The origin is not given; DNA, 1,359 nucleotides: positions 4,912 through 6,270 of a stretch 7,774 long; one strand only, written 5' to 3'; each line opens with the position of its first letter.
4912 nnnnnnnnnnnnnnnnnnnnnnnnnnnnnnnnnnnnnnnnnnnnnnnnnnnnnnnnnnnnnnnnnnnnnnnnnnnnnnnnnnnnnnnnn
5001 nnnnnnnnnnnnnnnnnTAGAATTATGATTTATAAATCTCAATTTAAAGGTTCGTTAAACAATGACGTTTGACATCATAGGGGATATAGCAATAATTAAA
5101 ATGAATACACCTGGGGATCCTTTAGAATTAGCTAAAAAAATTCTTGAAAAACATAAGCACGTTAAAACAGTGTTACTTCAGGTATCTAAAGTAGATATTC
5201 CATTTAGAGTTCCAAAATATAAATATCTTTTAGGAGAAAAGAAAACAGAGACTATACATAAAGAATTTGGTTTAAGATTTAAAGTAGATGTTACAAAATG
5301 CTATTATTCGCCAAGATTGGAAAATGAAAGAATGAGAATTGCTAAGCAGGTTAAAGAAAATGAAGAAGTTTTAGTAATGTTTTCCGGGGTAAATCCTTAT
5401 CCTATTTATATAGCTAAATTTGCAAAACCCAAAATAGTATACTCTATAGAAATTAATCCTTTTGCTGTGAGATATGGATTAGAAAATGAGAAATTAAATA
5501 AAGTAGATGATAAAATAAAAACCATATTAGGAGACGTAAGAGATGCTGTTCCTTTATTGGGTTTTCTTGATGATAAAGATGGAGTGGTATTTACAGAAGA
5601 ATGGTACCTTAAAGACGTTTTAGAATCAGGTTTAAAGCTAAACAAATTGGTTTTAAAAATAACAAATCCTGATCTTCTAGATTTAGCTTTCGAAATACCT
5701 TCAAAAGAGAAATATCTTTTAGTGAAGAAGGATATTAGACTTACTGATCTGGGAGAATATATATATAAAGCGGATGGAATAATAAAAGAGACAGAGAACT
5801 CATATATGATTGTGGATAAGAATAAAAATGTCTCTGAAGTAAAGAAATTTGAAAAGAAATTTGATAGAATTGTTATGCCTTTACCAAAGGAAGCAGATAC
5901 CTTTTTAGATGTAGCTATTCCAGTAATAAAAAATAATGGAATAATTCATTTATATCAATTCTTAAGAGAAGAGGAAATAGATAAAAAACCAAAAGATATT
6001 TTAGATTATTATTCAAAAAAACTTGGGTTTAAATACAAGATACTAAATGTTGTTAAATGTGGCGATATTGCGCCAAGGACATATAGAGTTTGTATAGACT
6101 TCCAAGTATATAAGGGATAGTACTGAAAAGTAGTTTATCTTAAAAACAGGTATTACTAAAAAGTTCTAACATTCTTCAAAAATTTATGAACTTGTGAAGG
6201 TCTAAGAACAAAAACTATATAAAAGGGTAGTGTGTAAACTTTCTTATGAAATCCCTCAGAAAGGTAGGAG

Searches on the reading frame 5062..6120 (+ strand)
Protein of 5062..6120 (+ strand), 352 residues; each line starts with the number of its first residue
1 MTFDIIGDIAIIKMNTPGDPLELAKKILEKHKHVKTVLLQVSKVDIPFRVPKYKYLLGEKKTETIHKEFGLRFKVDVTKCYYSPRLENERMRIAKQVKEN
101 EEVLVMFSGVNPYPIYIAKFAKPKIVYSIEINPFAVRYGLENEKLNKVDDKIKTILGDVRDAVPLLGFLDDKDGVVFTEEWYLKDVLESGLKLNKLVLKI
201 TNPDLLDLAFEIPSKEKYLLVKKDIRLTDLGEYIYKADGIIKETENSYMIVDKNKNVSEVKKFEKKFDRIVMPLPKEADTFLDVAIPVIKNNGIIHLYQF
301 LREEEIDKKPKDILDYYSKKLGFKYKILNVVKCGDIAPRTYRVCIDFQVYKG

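Call 27: search_protein_families(library=pfam, proteins=[window:5062-6120:+], max_evalue=0.1)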
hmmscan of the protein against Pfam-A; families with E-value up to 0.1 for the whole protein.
window:5062-6120:+ (352 aa): 4 families
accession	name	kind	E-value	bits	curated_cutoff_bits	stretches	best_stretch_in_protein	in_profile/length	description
PF02475.24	TRM5-TYW2_MTfase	-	6.8e-51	172.9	28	2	64-162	1-99/164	TRM5/TYW2 methyltransferase domain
PF25133.1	TYW2_N_2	-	1.6e-08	35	27.7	1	3-60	21-78/79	TYW2 N-terminal domain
PF09445.16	Methyltransf_15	-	0.0019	18.2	22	1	107-177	8-76/165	RNA cap guanine-N2 methyltransferase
PF23287.1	KOW7_SPT5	-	0.01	16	27.1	1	149-177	6-34/52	Transcription elongation factor SPT5, seventh KOW domain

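Call 65: search_solved_structures(query=window:5062-6117:+, max_evalue=0.00001, show_alignments=1)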
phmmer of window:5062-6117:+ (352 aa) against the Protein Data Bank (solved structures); distinct sequences matched with E-value up to 0.00001: 8.
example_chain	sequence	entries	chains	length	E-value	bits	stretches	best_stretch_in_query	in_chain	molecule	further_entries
5yac_A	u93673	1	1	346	2.4e-48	168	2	2-161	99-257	tRNA (guanine(37)-N1)-methyltransferase Trm5b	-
3a27_A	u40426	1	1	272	1.2e-35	126.3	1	3-162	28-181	Uncharacterized protein MJ1557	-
5wt1_A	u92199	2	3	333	1.4e-34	122.8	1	3-166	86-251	tRNA (guanine(37)-N1)-methyltransferase Trm5a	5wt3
5hji_A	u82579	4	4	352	1.7e-34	122.5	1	3-166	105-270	tRNA (guanine(37)-N1)-methyltransferase Trm5a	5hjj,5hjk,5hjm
2yx1_A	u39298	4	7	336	4.6e-33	117.8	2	2-161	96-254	Hypothetical protein MJ0883 | Uncharacterized protein MJ0883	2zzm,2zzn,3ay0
3k6r_A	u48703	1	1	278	4.1e-25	91.7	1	6-161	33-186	putative transferase PH0793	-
3a25_A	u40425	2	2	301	5.7e-25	91.2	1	6-161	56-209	Uncharacterized protein PH0793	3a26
2as0_A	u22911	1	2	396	7.9e-08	34.8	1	4-172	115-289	hypothetical protein PH1915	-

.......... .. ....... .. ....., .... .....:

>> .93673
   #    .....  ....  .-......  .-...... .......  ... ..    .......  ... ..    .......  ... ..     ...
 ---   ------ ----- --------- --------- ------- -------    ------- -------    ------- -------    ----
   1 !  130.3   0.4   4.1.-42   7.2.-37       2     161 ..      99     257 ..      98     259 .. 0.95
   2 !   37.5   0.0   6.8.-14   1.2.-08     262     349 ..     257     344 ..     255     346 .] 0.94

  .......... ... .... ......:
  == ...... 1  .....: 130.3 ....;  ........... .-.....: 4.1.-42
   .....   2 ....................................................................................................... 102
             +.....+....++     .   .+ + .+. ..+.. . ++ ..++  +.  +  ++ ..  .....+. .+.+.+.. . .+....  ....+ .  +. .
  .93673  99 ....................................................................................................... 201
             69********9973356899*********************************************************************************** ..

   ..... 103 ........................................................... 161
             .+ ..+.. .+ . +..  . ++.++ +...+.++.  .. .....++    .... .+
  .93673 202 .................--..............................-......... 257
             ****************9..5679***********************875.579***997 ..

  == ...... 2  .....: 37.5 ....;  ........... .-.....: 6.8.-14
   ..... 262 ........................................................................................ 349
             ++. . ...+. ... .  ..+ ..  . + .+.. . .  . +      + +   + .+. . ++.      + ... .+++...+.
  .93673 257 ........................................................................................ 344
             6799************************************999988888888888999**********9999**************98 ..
